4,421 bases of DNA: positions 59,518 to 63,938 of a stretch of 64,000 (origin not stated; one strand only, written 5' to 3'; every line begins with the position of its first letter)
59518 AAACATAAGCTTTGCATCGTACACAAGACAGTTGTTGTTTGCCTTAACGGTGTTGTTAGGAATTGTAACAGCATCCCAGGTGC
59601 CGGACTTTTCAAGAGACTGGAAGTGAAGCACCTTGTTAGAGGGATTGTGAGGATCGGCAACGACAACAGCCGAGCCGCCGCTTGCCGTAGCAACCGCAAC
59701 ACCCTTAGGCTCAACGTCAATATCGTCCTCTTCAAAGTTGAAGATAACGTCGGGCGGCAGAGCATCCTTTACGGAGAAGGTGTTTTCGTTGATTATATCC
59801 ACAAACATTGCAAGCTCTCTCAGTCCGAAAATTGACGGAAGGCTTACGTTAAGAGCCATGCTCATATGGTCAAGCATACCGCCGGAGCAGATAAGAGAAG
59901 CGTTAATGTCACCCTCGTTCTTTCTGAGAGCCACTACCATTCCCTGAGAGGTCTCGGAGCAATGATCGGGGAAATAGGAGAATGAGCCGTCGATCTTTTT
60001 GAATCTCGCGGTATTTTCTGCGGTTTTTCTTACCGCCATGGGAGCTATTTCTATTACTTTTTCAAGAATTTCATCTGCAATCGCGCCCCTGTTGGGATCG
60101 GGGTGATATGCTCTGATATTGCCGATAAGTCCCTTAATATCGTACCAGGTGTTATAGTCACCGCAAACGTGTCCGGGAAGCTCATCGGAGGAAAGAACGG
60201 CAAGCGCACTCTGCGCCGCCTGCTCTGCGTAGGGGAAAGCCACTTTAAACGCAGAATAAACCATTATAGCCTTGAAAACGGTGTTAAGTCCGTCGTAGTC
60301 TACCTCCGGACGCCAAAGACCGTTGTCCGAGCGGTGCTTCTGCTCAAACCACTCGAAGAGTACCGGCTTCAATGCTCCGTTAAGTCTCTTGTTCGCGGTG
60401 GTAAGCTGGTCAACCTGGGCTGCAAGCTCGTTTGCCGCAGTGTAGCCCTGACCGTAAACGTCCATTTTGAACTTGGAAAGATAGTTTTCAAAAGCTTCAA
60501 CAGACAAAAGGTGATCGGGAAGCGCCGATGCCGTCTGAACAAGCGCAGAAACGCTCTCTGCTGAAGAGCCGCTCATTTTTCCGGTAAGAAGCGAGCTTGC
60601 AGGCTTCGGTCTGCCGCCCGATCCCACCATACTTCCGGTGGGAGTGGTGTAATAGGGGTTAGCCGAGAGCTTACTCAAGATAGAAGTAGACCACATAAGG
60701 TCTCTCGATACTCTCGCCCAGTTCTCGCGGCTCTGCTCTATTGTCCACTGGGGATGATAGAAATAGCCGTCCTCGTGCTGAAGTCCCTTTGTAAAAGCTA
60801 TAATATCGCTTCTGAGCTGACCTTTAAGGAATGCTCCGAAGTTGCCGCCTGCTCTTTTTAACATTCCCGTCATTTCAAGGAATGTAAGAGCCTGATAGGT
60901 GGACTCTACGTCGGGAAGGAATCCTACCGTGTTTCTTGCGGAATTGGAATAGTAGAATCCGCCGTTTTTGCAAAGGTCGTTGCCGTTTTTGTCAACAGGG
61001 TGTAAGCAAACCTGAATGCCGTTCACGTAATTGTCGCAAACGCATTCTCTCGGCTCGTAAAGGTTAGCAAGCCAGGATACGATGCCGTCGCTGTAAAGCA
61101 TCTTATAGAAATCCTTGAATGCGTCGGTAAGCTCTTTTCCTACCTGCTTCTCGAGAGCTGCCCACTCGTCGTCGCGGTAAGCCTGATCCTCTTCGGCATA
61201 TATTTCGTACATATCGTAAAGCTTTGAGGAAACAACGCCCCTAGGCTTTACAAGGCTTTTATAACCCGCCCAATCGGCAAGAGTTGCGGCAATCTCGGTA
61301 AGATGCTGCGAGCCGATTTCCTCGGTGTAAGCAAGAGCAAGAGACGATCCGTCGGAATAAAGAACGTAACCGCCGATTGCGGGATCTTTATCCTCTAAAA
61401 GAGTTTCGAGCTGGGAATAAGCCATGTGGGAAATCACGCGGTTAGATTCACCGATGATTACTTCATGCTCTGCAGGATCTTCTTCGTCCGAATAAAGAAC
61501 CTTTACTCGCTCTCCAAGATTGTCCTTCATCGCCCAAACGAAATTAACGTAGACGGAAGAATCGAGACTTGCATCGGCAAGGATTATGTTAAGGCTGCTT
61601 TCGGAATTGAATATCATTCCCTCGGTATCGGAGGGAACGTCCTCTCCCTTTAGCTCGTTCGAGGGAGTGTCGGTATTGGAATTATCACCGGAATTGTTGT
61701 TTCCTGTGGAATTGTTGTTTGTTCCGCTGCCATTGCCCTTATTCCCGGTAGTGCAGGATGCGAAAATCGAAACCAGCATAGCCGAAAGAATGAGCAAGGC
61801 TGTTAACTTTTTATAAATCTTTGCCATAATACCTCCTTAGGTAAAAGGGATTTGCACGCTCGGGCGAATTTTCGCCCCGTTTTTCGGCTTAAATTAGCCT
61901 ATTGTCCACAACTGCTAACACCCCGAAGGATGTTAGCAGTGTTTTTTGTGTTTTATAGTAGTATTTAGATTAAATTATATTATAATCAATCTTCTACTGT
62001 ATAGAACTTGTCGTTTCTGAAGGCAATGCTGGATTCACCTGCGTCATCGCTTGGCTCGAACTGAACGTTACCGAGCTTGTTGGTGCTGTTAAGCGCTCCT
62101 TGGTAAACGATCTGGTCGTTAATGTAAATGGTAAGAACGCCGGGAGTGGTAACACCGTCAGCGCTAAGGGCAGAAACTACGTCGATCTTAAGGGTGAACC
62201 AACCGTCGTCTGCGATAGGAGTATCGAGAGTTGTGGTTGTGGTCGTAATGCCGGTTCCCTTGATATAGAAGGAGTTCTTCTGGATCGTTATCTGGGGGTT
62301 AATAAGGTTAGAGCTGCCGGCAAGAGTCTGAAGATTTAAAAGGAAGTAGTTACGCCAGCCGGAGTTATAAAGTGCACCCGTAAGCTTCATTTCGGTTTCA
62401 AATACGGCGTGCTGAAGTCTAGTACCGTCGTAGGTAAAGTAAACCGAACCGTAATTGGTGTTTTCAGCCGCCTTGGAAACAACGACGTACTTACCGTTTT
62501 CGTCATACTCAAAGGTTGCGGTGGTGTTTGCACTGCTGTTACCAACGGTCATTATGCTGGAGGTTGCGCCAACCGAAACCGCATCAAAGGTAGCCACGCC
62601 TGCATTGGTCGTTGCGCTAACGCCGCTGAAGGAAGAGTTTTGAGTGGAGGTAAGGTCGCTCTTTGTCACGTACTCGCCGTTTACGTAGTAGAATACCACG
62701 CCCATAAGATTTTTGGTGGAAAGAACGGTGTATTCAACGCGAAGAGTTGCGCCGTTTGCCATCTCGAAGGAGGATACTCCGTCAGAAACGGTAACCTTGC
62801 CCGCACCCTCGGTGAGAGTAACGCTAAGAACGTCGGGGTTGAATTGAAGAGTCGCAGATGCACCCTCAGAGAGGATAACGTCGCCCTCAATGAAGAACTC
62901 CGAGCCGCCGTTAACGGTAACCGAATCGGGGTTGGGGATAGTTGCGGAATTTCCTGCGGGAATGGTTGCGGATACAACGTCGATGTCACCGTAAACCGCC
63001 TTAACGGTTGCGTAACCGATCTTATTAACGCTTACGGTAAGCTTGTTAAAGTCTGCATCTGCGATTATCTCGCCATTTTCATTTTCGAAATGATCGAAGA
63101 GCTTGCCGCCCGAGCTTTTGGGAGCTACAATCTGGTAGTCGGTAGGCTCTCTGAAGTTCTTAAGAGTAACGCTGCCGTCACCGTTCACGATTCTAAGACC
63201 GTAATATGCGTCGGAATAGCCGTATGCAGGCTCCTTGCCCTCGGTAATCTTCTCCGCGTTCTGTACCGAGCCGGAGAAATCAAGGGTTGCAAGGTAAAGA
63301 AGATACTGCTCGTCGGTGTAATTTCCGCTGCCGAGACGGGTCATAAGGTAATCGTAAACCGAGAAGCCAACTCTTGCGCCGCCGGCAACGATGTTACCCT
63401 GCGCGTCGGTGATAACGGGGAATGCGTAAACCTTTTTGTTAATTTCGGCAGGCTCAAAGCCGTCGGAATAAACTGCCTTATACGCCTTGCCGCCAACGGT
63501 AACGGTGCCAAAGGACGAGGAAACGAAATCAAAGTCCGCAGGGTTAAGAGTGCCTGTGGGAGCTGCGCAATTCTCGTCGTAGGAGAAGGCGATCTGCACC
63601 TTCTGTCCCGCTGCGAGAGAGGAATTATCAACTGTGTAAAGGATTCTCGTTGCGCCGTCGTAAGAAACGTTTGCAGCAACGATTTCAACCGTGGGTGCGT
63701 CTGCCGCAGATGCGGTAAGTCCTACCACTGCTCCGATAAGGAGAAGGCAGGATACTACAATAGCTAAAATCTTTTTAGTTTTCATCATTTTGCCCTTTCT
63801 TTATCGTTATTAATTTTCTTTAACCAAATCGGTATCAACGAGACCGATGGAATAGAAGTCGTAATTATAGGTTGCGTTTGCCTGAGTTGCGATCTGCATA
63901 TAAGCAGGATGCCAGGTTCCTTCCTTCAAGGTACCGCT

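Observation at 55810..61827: Prenyltransferase/terpene-cyclase-like alpha/alpha toroid present twice: in a 1529-aa surface lipoprotein and as a cytosolic stand-alone paralogue next door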

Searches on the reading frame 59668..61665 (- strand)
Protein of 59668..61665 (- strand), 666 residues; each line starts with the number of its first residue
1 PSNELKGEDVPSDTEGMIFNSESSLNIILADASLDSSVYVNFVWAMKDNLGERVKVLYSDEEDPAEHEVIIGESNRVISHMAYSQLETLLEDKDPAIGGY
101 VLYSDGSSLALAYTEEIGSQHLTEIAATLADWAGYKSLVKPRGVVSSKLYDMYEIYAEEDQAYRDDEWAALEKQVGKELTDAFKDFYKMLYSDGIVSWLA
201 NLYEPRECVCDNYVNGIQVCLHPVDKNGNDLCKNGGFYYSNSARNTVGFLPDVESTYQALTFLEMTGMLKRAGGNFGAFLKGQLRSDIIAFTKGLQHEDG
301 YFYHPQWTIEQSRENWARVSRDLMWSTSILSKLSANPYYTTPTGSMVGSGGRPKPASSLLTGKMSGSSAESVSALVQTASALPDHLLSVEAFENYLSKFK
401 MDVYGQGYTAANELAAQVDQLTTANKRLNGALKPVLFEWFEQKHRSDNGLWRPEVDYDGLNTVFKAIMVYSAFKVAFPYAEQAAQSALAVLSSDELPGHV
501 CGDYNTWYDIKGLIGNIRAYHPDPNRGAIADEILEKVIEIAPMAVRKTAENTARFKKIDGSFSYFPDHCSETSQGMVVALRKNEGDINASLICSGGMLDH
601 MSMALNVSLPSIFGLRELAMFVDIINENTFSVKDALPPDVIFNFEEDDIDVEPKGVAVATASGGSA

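Call 56: predict_structure(alignment_id=A3)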
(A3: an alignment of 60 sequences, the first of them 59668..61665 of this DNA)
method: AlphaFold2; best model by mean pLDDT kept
length: 666 residues; sequences in the alignment: 60
mean_pLDDT: 90.7   pTM: 0.86
mean pLDDT of the five models: 90.7, 90.7, 89.9, 89.5, 89.1
residues with pLDDT >= 90: 527; 70-90: 83; 50-70: 28; < 50: 28
segments of 3 or more residues with pLDDT < 50: 357-378, 660-664
pLDDT, mean of each block of 10 residues (from residue 1): 82 96 96 91 96 95 95 96 98 95 98 94 96 97 98 96 97 98 98 98 90 78 79 93 92 97 97 93 94 93 91 91 96 95 90 60 43 44 91 94 79 93 95 96 95 94 96 97 98 96 98 98 97 98 98 98 97 92 97 98 98 97 93 67 70 64 48
secondary structure, 60 per line:
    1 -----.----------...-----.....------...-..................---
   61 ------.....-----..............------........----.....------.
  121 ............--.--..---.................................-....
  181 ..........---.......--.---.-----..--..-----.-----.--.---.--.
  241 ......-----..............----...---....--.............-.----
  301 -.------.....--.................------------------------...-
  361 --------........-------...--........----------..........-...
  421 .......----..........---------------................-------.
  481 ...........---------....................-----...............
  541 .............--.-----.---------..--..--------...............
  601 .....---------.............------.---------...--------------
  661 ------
elements in order: E17-19 E25-29 H40-53 E54-57 E67-71 H77-90 E97-104 E109-113 H120-132 E143-151 H152-175 H177-190 H194-200 H241-245 H253-265 H276-279 H282-294 H309-313 H316-332 H369-376 H389-396 H407-416 H418-427 H432-441 H457-472 H480-491 H501-520 H526-553 H587-605 H615-627
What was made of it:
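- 61213..61626 (-): N-terminal alpha/beta domain (aa 68-205) resembling the N-terminal domain of GH84, GH20 and GH115 glycosidases. AF2 model of aa 55-720, pLDDT 90.7 (call 56).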

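Call 58: fold_search(model_id=the predicted structure, library=pdb)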
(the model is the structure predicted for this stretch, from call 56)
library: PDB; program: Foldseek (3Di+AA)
matches with E <= 10: 376; with E <= 0.001: 0
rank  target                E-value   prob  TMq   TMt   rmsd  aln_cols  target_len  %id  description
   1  8pak_B                1.3e-03  1.00  0.24  0.39  12.3       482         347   11  Crystal Structure of a Squalene-Hopene Cyclase from Cystobacter fuscus (released 2024-06-26)
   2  8pak_A                2.9e-03  0.98  0.23  0.37  13.3       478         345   10  Crystal Structure of a Squalene-Hopene Cyclase from Cystobacter fuscus (released 2024-06-26)
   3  1ks8                  1.2e-02  0.95  0.25  0.35  11.7       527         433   10  The structure of Endoglucanase from termite, Nasutitermes takasagoensis, at pH 2.5. (released 2003-01-21)
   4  2v5c_A                3.8e-02  0.16  0.13  0.14  22.9       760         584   10  Family 84 glycoside hydrolase from Clostridium perfringens, 2.1 Angstrom structure (released 2009-01-27)
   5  5noa                  5.0e-02  0.82  0.15  0.25  11.1       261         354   13  Polysaccharide Lyase BACCELL_00875 (released 2017-06-28)
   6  4ce7_A                5.7e-02  0.84  0.22  0.36  13.6       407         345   10  Crystal structure of a novel unsaturated beta-glucuronyl hydrolase enzyme, belonging to family GH105, involved in ulva (released 2014-01-22)
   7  4q88_A                6.6e-02  0.82  0.24  0.38   9.9       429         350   12  Glycosyl hydrolase family 88 from Bacteroides vulgatus (released 2014-05-21)
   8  8pxv_C                7.3e-02  0.97  0.13  0.14   7.0       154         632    8  Targeting extended blood antigens by Akkermansia muciniphila enzymes unveils a missing link for generating universal d (released 2024-02-28)
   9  9r4k                  7.6e-02  0.60  0.21  0.32  12.5       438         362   12  Crystal structure of CtGH76 from Chaetomium thermophilum (released 2025-07-16)
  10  6sbb_A                9.2e-02  0.69  0.23  0.36  11.8       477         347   10  Structure of type II terpene cyclase MstE from Scytonema (apo) (released 2020-07-15)
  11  6y8f_A                9.2e-02  0.66  0.20  0.32  11.6       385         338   10  An inactive (D136N and D137N) variant of alpha-1,6-mannanase, GH76A of Salegentibacter sp. HEL1_6 in complex with alph (released 2021-03-31)
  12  6pv4_A                1.0e-01  0.98  0.15  0.17   7.4       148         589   16  Structure of CpGH84A (released 2019-09-11)
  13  6ij1                  1.1e-01  0.75  0.24  0.40   9.7       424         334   11  Crystal structure of a protein from Actinoplanes (released 2019-09-11)
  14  2yds_A                1.3e-01  0.15  0.14  0.16  27.8       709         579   11  CpOGA D298N in complex with TAB1-derived O-GlcNAc peptide (released 2012-03-14)
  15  7khv_A                1.3e-01  0.10  0.13  0.14  26.1       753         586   11  CpOGA IN COMPLEX WITH LIGAND 54 (released 2020-12-02)
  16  8pxt_B                1.3e-01  0.93  0.13  0.14   7.3       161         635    9  Targeting extended blood antigens by Akkermansia muciniphila enzymes unveils a missing link for generating universal d (released 2024-02-28)
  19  8pxv_B                1.4e-01  0.90  0.13  0.14   7.2       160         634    6  Targeting extended blood antigens by Akkermansia muciniphila enzymes unveils a missing link for generating universal d (released 2024-02-28)
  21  7dvb_C                1.5e-01  0.89  0.12  0.15   8.7       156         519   13  D335N variant of Bt4394 in complex with 6SO3-NAG-oxazoline intermediate (released 2022-01-19)
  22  8pxt_C                1.5e-01  0.96  0.13  0.14   6.9       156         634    8  Targeting extended blood antigens by Akkermansia muciniphila enzymes unveils a missing link for generating universal d (released 2024-02-28)
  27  7pxq                  2.0e-01  0.92  0.15  0.13   7.5       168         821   14  GH115 alpha-1,2-glucuronidase D303A (released 2022-01-19)
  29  4c90_A                2.2e-01  0.89  0.14  0.12   6.7       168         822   16  Evidence that GH115 alpha-glucuronidase activity is dependent on conformational flexibility (released 2013-11-13)
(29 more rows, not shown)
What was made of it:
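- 61213..61626 (-): Foldseek matches of about 150-168 columns to GH84 (6pv4_A, probability 0.98), GH20 (8pxv/8pxt, 7dvb) and GH115 (7pxq, 4c90), E 0.07-0.2 (call 58).
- On GH20/GH84/GH115-type N-terminal domain: Consistent hits of 148-168 columns, probability 0.85-0.98, but E 0.07-0.2 (call 58).
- Closest known: N-terminal alpha/beta domain of GH20, GH84, GH67 and GH115 glycosidases. Same: The lipoprotein N-domain (aa 68-205) matches it in fold over about 150-168 columns, probability 0.9-0.98 (call 58).
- The N-domain resembles the GH84/GH20/GH115 N-domain (call 58).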

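Call 71: search_solved_structures(query=A3, max_evalue=1)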
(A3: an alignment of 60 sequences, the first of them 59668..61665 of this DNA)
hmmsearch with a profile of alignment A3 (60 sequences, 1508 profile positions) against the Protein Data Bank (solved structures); distinct sequences matched with E-value up to 1: 1.
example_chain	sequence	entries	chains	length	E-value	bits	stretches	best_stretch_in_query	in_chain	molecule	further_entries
8q2a_A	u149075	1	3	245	0.93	10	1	1414-1503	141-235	Putative lipoprotein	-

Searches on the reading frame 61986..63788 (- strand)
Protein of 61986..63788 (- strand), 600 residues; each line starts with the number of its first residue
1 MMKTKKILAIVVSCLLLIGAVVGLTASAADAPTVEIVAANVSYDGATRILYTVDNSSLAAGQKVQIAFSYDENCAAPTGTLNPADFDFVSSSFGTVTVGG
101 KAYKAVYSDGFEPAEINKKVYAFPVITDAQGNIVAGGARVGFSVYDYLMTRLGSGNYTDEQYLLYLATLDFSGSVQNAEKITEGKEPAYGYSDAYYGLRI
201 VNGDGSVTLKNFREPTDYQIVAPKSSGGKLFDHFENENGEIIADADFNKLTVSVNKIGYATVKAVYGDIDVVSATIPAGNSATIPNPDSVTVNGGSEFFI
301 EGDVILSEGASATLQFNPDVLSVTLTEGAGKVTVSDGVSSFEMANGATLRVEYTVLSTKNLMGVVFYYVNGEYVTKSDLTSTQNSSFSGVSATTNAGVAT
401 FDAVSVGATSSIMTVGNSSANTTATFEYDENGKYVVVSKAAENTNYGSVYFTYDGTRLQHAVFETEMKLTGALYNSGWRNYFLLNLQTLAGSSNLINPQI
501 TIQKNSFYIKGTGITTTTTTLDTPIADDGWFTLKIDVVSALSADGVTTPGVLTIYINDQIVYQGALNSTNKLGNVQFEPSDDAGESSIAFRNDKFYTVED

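Call 4: search_protein_families(library=pfam, proteins=[window:61986-63788:-], max_evalue=1)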
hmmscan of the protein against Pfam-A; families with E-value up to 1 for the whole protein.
window:61986-63788:- (600 aa): 3 families
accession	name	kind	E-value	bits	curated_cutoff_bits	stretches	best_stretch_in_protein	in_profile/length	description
PF15593.11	Imm42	-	0.0037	18.2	27.2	0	530-569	8-46/162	Immunity protein 42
PF23823.1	DUF7193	-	0.0074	14.7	27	1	379-446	385-452/847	Family of unknown function (DUF7193)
PF18914.6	DUF5666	-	0.39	11.5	27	1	28-73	6-51/60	Domain of unknown function (DUF5666)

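Call 6: search_protein_families(library=ncbifam, proteins=[window:61986-63788:-], max_evalue=1)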
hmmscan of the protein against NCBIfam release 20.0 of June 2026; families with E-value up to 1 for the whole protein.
window:61986-63788:- (600 aa): 1 family
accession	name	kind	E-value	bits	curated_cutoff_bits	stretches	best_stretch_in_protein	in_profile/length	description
NF000329.2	bla_B2_CphA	exception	0.023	14.3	500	1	525-578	151-204/253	CphA family subclass B2 metallo-beta-lactamase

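Call 38: search_protein_families(library=pfam, alignment_id=A2, max_evalue=0.01)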
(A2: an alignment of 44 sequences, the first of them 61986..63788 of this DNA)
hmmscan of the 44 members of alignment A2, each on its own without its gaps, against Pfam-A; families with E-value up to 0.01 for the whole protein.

A. member 1, window:61986-63788:- (600 aa): 2 families
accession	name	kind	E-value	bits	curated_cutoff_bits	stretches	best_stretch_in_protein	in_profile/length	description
PF15593.11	Imm42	-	0.0037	18.2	27.2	0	530-569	8-46/162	Immunity protein 42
PF23823.1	DUF7193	-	0.0074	14.7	27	0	379-446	385-452/847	Family of unknown function (DUF7193)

B. families by the number of members that match (of 44 scanned): 7 families
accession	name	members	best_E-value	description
PF13385.13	Laminin_G_3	5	1.4e-05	Concanavalin A-like lectin/glucanases superfamily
PF18998.6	Flg_new_2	2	5.7e-06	Divergent InlB B-repeat domain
PF06439.18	3keto-disac_hyd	2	0.0025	3-keto-disaccharide hydrolase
PF23823.1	DUF7193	2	0.0032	Family of unknown function (DUF7193)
PF22237.3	SO2946-like_C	1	0.00025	SO2946-like, C-terminal domain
PF14099.13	Polysacc_lyase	1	0.0016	Polysaccharide lyase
PF15593.11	Imm42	1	0.0037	Immunity protein 42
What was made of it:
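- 61986..63788 (-): Secreted 600-aa partner protein with a signal-peptidase-I type leader. Third conserved component of the cassette. 5 of 44 members give weak Laminin_G_3 hits (call 38).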

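Call 60: search_protein_families(library=padloc, proteins=[window:61986-63788:-], max_evalue=0.01)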
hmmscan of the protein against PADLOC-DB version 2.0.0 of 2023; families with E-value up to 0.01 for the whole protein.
window:61986-63788:- (600 aa): 0 families
